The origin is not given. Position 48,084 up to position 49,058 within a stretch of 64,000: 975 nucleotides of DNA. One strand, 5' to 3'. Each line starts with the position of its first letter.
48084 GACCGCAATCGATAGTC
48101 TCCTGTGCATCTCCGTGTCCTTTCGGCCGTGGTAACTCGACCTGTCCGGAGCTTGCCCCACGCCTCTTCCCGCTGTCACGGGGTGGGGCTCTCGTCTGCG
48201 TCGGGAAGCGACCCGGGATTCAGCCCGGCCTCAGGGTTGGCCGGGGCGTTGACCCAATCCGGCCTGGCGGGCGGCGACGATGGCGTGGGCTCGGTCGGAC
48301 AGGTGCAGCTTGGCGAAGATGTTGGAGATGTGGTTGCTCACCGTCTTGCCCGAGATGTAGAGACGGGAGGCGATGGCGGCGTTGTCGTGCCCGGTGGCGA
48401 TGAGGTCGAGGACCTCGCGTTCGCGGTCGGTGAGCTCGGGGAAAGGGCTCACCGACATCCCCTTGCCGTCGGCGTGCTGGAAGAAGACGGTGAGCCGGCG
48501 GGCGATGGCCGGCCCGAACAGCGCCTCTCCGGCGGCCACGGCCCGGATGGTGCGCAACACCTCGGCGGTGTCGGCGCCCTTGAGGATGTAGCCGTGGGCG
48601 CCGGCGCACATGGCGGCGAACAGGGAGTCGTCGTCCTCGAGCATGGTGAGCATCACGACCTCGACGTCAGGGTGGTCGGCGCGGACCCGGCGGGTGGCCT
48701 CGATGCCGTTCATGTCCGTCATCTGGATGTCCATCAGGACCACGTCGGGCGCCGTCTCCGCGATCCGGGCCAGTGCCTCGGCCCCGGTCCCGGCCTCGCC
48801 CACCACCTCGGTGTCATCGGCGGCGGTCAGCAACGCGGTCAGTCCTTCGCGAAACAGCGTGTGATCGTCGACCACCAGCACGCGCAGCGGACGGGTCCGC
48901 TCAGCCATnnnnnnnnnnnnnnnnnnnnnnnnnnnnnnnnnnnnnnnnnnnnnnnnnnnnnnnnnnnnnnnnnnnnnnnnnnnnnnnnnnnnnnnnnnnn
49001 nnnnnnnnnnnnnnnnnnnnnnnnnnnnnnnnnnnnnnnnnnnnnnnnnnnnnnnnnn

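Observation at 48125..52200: Duplicated ~80-nt nested-palindrome 5' leader bracketing a LuxR two-component operon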

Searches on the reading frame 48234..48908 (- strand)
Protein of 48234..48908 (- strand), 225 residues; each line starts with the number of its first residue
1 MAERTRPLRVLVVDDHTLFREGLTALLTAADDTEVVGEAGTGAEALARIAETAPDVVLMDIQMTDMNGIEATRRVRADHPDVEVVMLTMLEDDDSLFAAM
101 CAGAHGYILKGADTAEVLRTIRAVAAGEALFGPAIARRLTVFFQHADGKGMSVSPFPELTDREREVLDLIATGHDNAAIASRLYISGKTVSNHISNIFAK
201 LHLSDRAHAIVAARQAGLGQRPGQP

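Call 13: find_related_loci(query=window:48234-48908:-, collection=genome_contigs, flank=6000)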
Query seq(225 aa) (225 aa) in genome_contigs; peptide patterns used: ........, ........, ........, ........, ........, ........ (x = any residue, [..] = any of these).
599 stretches matched a pattern (row limit reached: there are more); 560 encode a relative of the query (tblastn E <= 1e-3); the best 80 are kept; 80 distinct loci.
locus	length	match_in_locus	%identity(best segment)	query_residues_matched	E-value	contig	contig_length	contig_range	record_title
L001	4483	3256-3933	80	1-224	1e-114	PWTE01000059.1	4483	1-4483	MAG: Nitriliruptoraceae bacterium isolate CSSed11_175R1 CS-Sed11-C46059, whole genome shotgun sequence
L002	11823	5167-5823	78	3-220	3e-109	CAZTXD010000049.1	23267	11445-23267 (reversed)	MAG TPA_asm: uncultured Acidimicrobiaceae bacterium isolate SRP284430_co1_175 genome assembly, contig: NODE_1210_length_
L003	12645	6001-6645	70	6-220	5e-95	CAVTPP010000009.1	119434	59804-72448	MAG: uncultured Chloroflexia bacterium isolate MFD03804.bin.2.153 genome assembly, contig: contig_48687, whole genome sh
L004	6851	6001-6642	71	5-218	4e-94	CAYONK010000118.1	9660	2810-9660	MAG TPA_asm: uncultured Ardenticatenaceae bacterium isolate SRP304446_co1_142 genome assembly, contig: NODE_4989_length_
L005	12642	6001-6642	69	8-220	1e-93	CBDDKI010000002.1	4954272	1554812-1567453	MAG: Phototrophicaceae bacterium isolate 9a07bd8a-3de6-4a65-a639-7fba091dd586 genome assembly, contig: contig_2, whole g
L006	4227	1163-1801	70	7-218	7e-94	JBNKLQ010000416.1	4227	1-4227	MAG: Candidatus Promineifilaceae bacterium isolate H1H2.bin.11.strict NODE_416_length_4227_cov_3.527711, whole genome sh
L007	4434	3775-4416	67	6-219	3e-93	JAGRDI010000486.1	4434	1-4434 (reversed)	MAG: Anaerolineales bacterium isolate HKST-UBA48 2012-05-30_1_(paired)_contig_522087, whole genome shotgun sequence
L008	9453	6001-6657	68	8-219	3e-93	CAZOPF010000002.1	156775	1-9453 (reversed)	MAG TPA_asm: uncultured Ardenticatenaceae bacterium isolate binchicken_co274_488 genome assembly, contig: NODE_175_lengt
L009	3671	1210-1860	69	7-220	8e-94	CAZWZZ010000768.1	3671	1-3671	MAG TPA_asm: uncultured Caldilineaceae bacterium isolate binchicken_co15_113 genome assembly, contig: NODE_27912_length_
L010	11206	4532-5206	65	1-224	4e-91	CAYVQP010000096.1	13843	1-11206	MAG TPA_asm: uncultured Ardenticatenaceae bacterium isolate SRP173033_co3_129 genome assembly, contig: NODE_5787_length_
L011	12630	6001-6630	68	11-220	5e-90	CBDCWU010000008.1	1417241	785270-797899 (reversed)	MAG: Candidatus Promineifilaceae bacterium isolate 3a3e19e2-5470-4693-b67a-557dfc69874c genome assembly, contig: contig_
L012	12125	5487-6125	70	7-219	2e-88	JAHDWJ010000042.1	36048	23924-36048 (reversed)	MAG: Anaerolineae bacterium isolate CHL7 NODE_2004_length_36048_cov_20.220515, whole genome shotgun sequence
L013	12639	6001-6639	66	8-219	1e-84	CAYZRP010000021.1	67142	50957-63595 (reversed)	MAG TPA_asm: uncultured Anaerolineales bacterium isolate SRP298887_co1_48 genome assembly, contig: NODE_208_length_67142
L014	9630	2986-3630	62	7-218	3e-84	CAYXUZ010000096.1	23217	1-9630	MAG TPA_asm: uncultured Ardenticatenaceae bacterium isolate binchicken_co179_187 genome assembly, contig: NODE_4820_leng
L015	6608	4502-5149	63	7-221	5e-84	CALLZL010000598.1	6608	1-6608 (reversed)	MAG TPA_asm: uncultured Chloroflexi bacterium isolate SRR2107179_bin.52_CONCOCT_v1.1_MAG genome assembly, contig: ERZ794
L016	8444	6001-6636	65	9-219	5e-84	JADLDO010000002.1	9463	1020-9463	MAG: Caldilineaceae bacterium isolate SJ28 c_000000025664, whole genome shotgun sequence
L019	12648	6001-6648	61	8-220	8e-83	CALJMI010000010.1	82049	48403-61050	MAG: uncultured Caldilinea sp. isolate N1_Bin_METABAT__52_1 genome assembly, contig: c_000002887472, whole genome shotgu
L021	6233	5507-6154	62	4-220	3e-82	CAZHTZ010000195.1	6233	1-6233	MAG TPA_asm: uncultured Caldilineales bacterium isolate SRP302447_co3_250 genome assembly, contig: NODE_36781_length_623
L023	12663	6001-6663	62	9-224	9e-81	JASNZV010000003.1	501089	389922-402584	MAG: Caldilineaceae bacterium isolate CHLO-10 HKU-EGSB-CHLO-10_3, whole genome shotgun sequence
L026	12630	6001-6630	61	7-220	3e-79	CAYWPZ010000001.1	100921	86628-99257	MAG TPA_asm: uncultured Caldilineales bacterium isolate binchicken_co107_52 genome assembly, contig: NODE_450_length_100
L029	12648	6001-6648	57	9-220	3e-77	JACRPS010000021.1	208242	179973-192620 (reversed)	MAG: Chloroflexi bacterium isolate NC_groundwater_1993_Pr3_S-0.65um_60_4 SR2-18-Sp65_coassembly_scaffold_222081, whole g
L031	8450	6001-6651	56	8-220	3e-77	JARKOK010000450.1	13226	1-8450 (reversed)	MAG: Aggregatilineales bacterium isolate D137_maxbin.019 k141_67159, whole genome shotgun sequence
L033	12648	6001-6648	57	3-219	1e-76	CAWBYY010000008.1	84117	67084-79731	MAG: uncultured Chloroflexia bacterium isolate MFD09779.bin.1.115 genome assembly, contig: contig_71673, whole genome sh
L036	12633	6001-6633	60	8-219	6e-76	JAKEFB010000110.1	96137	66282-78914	MAG: Chloroflexota bacterium isolate PMV_2.24 PMV_2.24.k101_1049482, whole genome shotgun sequence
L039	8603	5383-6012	58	8-219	8e-75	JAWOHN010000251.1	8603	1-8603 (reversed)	MAG: Anaerolineales bacterium isolate CWP4-3.bin.157 k191_2797414, whole genome shotgun sequence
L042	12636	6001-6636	56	7-220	6e-73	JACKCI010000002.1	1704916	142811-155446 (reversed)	MAG: Anaerolineales bacterium isolate HK-STAS-CHLO-43 HK-STAS-CHLO-43_2, whole genome shotgun sequence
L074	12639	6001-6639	59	5-219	1e-73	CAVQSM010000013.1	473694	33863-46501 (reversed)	MAG: uncultured Chloroflexia bacterium isolate MFD09964.bin.2.119 genome assembly, contig: contig_48827, whole genome sh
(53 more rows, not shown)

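Call 21: search_protein_families(library=pfam, proteins=[window:48234-48908:-], max_evalue=0.01)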
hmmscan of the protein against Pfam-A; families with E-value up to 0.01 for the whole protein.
seq(225 aa): 4 families
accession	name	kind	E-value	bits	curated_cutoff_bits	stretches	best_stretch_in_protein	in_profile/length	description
PF00072.30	Response_reg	-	1.9e-27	96.1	30.2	1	10-121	1-110/111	Response regulator receiver domain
PF00196.25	GerE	-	3e-18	65.6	23.5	1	159-213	3-57/57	Bacterial regulatory proteins, luxR family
PF04545.22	Sigma70_r4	-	0.0022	17.9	24.1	1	158-201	4-48/50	Sigma-70, region 4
PF08281.18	Sigma70_r4_2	-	0.0096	16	25.7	0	158-201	10-54/54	Sigma-70, region 4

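Call 25: search_solved_structures(query=window:48234-48908:-, max_evalue=1e-10)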
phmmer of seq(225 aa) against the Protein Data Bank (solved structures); distinct sequences matched with E-value up to 1e-10: 46.
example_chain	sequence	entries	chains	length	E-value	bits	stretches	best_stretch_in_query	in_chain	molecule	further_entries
7ve6_A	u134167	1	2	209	4.4e-44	153.8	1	8-218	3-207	Response regulator protein VraR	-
4gvp_A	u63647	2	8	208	5.3e-44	153.6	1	8-218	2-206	Response regulator protein vraR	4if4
5hev_A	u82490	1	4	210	7.2e-42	146.6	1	8-218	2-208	Response regulator protein VraR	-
3c3w_A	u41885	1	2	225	2.3e-39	138.4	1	8-223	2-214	TWO COMPONENT TRANSCRIPTIONAL REGULATORY PROTEIN DEVR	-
1a04_A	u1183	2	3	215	8.6e-32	113.7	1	6-215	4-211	NITRATE/NITRITE RESPONSE REGULATOR PROTEIN NARL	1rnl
4ldz_A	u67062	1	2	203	8e-27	97.5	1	9-217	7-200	Transcriptional regulatory protein DesR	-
4yn8_A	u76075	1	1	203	3.5e-25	92.1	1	8-216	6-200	Response regulator ChrA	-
4zmr_A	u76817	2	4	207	2.8e-24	89.1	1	4-217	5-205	Response regulator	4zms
4hye_A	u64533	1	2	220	4.6e-24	88.5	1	6-217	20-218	Response regulator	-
3cz5_A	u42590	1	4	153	6.8e-22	81.4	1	8-139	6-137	Two-component response regulator, LuxR family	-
3eul_A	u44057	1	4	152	6.9e-19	71.6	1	6-136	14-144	POSSIBLE NITRATE/NITRITE RESPONSE TRANSCRIPTIONAL REGULATORY PROTEIN NARL (DNA-binding res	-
6ekg_Y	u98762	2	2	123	2e-18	70.1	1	8-119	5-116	Chemotaxis protein CheY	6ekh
7od9_B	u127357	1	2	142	2.3e-18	69.9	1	8-120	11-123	Response regulator receiver protein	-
6er7_A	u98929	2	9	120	2.5e-18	69.7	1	9-124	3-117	120aa long hypothetical chemotaxis protein (CheY)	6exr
9xzo_A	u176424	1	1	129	5.2e-17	65.4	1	9-122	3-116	De novo protein M1X0B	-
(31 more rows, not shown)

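Call 27: search_protein_families(library=ncbifam, proteins=[window:48234-48908:-], max_evalue=0.001)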
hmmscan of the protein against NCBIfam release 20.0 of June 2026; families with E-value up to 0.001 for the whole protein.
seq(225 aa): 110 families (the best 25 are shown)
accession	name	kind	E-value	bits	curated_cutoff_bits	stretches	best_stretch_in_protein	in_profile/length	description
NF047785.1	respo_reg_MadR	equivalog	1.8e-52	177.8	300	1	8-218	1-208/209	MadR family response regulator transcription factor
NF007935.0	PRK10651.1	equivalog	1.6e-46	158.2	250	1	5-215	4-212/216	two-component system response regulator NarL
NF052445.1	RespRegMctR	equivalog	5.2e-46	156.7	300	1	8-210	2-196/205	two-component system response regulator MctR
NF007708.0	PRK10403.1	equivalog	1.3e-41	142.4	343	1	5-211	4-206/215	nitrate/nitrite response regulator protein NarP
NF007018.1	PRK09483.1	equivalog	1.6e-39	135.8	280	1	9-205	3-195/217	UvrY/SirA/GacA family response regulator transcription factor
NF011896.0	PRK15369.1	equivalog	1.6e-36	125.9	242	1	8-217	4-208/211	two component system response regulator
NF007685.0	PRK10360.1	equivalog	1.1e-25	90.6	258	1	10-206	4-185/196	response regulator transcription factor UhpA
NF041367.1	CheY_Halo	equivalog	4.6e-25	88.2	200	1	10-124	1-113/114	chemotaxis protein CheY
NF001965.0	PRK00742.1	subfamily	6.1e-23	81.6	293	1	7-112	3-109/357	chemotaxis-specific protein-glutamate methyltransferase CheB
NF007403.0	PRK09935.1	equivalog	1.9e-22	79.9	271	1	6-210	2-201/210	fimbria biosynthesis transcriptional regulator FimZ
NF007419.0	PRK09958.1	equivalog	6.1e-22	78.2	251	1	10-203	3-188/204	acid-sensing system DNA-binding response regulator EvgA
NF041830.1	RR_TF_ErdR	exception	7.4e-22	78.1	390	1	9-214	3-206/213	response regulator transcription factor ErdR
NF006900.1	PRK09390.1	equivalog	6.7e-21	74.8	255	1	9-208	6-192/203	response regulator FixJ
NF009206.0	PRK12555.1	subfamily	2.8e-20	72.5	342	1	9-108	2-102/340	chemotaxis-specific protein-glutamate methyltransferase CheB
NF008677.0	PRK11697.1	equivalog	1.7e-17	63.6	246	1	8-125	2-116/238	two-component system response regulator BtsR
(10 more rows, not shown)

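Call 35: search_protein_families(library=pfam, proteins=[L005:3234-3764:+, L031:1899-2972:+, L031:3164-3715:+, L029:1828-2361:+, L016:6882-7430:+, L021:2007-3326:+, L016:2581-3582:+, L023:1562-2188:+, L019:2818-3183:+, L036:2388-2843:+], max_evalue=0.001)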
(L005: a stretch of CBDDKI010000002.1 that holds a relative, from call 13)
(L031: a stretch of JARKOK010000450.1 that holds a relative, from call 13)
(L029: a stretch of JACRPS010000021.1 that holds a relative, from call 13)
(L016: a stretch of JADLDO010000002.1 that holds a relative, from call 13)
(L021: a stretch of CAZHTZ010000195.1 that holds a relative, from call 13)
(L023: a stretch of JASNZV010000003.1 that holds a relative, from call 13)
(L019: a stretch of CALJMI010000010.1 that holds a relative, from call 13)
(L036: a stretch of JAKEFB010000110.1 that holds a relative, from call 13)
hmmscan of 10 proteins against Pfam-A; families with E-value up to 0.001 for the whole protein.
L005:3234-3764:+ (177 aa): 2 families
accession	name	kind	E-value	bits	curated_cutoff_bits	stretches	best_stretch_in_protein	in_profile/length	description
PF07366.18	SnoaL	-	1.4e-33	115.8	28.4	1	43-167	2-125/126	SnoaL-like polyketide cyclase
PF12680.13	SnoaL_2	-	1.8e-19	70.6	27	1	44-155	1-102/102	SnoaL-like domain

L031:1899-2972:+ (358 aa): 2 families
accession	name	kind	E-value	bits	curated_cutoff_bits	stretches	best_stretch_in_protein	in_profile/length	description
PF14344.12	DUF4397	-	7.1e-12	46.4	30.6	1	37-147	2-112/119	Domain of unknown function (DUF4397)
PF02469.27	Fasciclin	-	8.7e-11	42.5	22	1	237-354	2-121/123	Fasciclin domain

L031:3164-3715:+ (184 aa): 0 families

L029:1828-2361:+ (178 aa): 0 families

L016:6882-7430:+ (183 aa): 0 families

L021:2007-3326:+ (440 aa): 0 families

L016:2581-3582:+ (334 aa): 5 families
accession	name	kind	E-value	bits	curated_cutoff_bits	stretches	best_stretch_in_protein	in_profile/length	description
PF15902.12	Sortilin-Vps10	-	7.1e-12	45.3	33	1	63-119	3-61/446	Sortilin, neurotensin receptor 3,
PF02012.26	BNR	-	1.3e-11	43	27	0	208-217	2-11/12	BNR/Asp-box repeat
PF14870.12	PSII_BNR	-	3.1e-06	27.1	27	0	59-175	36-140/303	Photosynthesis system II assembly factor YCF48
PF13088.12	BNR_2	-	3.3e-06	27.1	31.4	1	107-274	86-251/277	BNR repeat-like domain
PF24316.1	Tli3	-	0.00069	20.4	27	0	61-77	84-100/129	T6SS Tli3 immunity protein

L023:1562-2188:+ (209 aa): 0 families

L019:2818-3183:+ (122 aa): 0 families

L036:2388-2843:+ (152 aa): 0 families

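Call 36: search_protein_families(library=pfam, proteins=[L002:2088-2930:+, L013:2138-2578:+, L021:516-1640:-, L015:1743-2390:+, L033:1798-2676:+, L042:2063-3196:+, L003:2705-3532:+, L026:535-954:+, L074:2754-3797:+, L039:215-1090:+], max_evalue=0.001)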
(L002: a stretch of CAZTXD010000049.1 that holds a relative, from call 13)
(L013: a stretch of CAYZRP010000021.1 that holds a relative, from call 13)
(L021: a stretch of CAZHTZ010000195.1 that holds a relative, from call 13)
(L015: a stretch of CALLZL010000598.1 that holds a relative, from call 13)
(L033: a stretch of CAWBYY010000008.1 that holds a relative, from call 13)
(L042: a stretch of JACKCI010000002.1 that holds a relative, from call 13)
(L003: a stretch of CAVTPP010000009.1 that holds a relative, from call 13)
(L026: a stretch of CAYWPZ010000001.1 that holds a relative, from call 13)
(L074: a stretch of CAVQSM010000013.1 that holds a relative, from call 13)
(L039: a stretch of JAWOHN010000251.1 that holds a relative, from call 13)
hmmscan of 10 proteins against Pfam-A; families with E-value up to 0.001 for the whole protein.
L002:2088-2930:+ (281 aa): 0 families

L013:2138-2578:+ (147 aa): 0 families

L021:516-1640:- (375 aa): 2 families
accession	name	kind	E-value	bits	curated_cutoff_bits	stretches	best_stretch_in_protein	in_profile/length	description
PF00080.25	Sod_Cu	-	6.3e-79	263.3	28.9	2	41-176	1-132/133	Copper/zinc superoxide dismutase (SODC)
PF08896.16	DUF1842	-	2.6e-06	28.1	23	0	224-274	46-96/113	Domain of unknown function (DUF1842)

L015:1743-2390:+ (216 aa): 0 families

L033:1798-2676:+ (293 aa): 3 families
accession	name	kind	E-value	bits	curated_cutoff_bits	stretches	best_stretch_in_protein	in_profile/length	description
PF00034.26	Cytochrom_C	-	1.5e-17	65.1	21.3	2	55-148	1-89/90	Cytochrome c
PF13442.11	Cytochrome_CBB3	-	2.1e-16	60.4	27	2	54-145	2-68/68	Cytochrome C oxidase, cbb3-type, subunit III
PF13273.12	DUF4064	-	0.00085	19.9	32.1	0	4-42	6-42/102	Protein of unknown function (DUF4064)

L042:2063-3196:+ (378 aa): 7 families
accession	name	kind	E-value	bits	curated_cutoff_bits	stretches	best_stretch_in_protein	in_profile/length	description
PF08450.18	SGL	-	5.6e-10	39.7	26.3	1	187-350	12-152/246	SMP-30/Gluconolactonase/LRE-like region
PF06739.17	SBBP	-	1.9e-08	34.6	20.5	0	333-348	14-29/38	Beta-propeller repeat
PF24684.1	Vgb_lyase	-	3.4e-08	33.1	50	1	176-210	97-130/290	Virginiamycin B lyase family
PF01436.27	NHL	-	2.3e-07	30.9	20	0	39-58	1-20/28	NHL repeat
PF07995.17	GSDH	-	1.1e-05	25.4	25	1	25-128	164-276/332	Glucose / Sorbosone dehydrogenase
PF07494.17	Reg_prop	-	0.00049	20.4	20.4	0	44-55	9-20/24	Two component regulator propeller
PF05787.19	PhoX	-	0.001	18.8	24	0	29-80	418-468/515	Alkaline phosphatase PhoX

L003:2705-3532:+ (276 aa): 11 families
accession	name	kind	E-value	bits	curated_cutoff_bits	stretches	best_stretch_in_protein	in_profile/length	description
PF08242.18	Methyltransf_12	-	4.9e-10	40.5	30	1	180-269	1-90/98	Methyltransferase domain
PF00891.24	Methyltransf_2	-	7e-10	39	22.3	1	128-270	24-155/210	O-methyltransferase domain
PF08100.18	Dimerisation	-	1.2e-09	38.3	25.6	1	19-95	5-88/93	O-methyltransferase dimerisation domain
PF13649.12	Methyltransf_25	-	4.4e-09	37.4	27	1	180-269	2-91/97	Methyltransferase domain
PF05175.20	MTS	-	2.3e-08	34.3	23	1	172-252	27-108/170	Methyltransferase small domain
PF13489.12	Methyltransf_23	-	8.8e-07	29.2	27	1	167-256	13-95/164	Methyltransferase domain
PF13847.12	Methyltransf_31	-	2.2e-06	27.8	27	1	176-255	4-85/145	Methyltransferase domain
PF08241.18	Methyltransf_11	-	5.6e-05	24.1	21.2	1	180-256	1-74/95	Methyltransferase domain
PF25213.1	HVO_A0261_N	-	7.8e-05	22.9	35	1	41-92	14-65/86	HVO_A0261 N-terminal domain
PF06080.18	DUF938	-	9.8e-05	22.7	27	1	171-267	21-125/202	Protein of unknown function (DUF938)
PF12847.13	Methyltransf_18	-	0.00017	22.1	27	1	174-232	13-72/151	Methyltransferase domain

L026:535-954:+ (140 aa): 2 families
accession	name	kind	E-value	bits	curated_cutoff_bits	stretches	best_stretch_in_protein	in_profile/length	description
PF14347.11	DUF4399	-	9.8e-25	87.2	28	1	50-140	1-91/91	Domain of unknown function (DUF4399)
PF06832.18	BiPBP_C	-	7.5e-05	23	26.8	1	24-123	3-85/90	Penicillin-Binding Protein C-terminus Family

L074:2754-3797:+ (348 aa): 8 families
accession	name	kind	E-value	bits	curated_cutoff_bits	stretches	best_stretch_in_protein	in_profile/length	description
PF00891.24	Methyltransf_2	-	1.5e-17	64.1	22.3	1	136-326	24-209/210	O-methyltransferase domain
PF08100.18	Dimerisation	-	2.6e-10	40.4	25.6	1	26-98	13-91/93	O-methyltransferase dimerisation domain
PF13649.12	Methyltransf_25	-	7e-10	39.9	27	1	179-275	1-97/97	Methyltransferase domain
PF08242.18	Methyltransf_12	-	7.9e-10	39.8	30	1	180-276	1-97/98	Methyltransferase domain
PF13489.12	Methyltransf_23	-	1.9e-09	37.9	27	1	170-327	17-160/164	Methyltransferase domain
PF05175.20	MTS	-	1.2e-06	28.7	23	1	173-281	28-140/170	Methyltransferase small domain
PF13847.12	Methyltransf_31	-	1.6e-05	25.1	27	1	177-280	5-110/145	Methyltransferase domain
PF08241.18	Methyltransf_11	-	2.6e-05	25.2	21.2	1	180-278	1-94/95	Methyltransferase domain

L039:215-1090:+ (292 aa): 2 families
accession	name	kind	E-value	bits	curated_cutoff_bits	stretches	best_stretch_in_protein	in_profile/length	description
PF13442.11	Cytochrome_CBB3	-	6.5e-18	65.3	27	2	53-146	2-68/68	Cytochrome C oxidase, cbb3-type, subunit III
PF00034.26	Cytochrom_C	-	2.7e-13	51.5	21.3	1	54-149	1-89/90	Cytochrome c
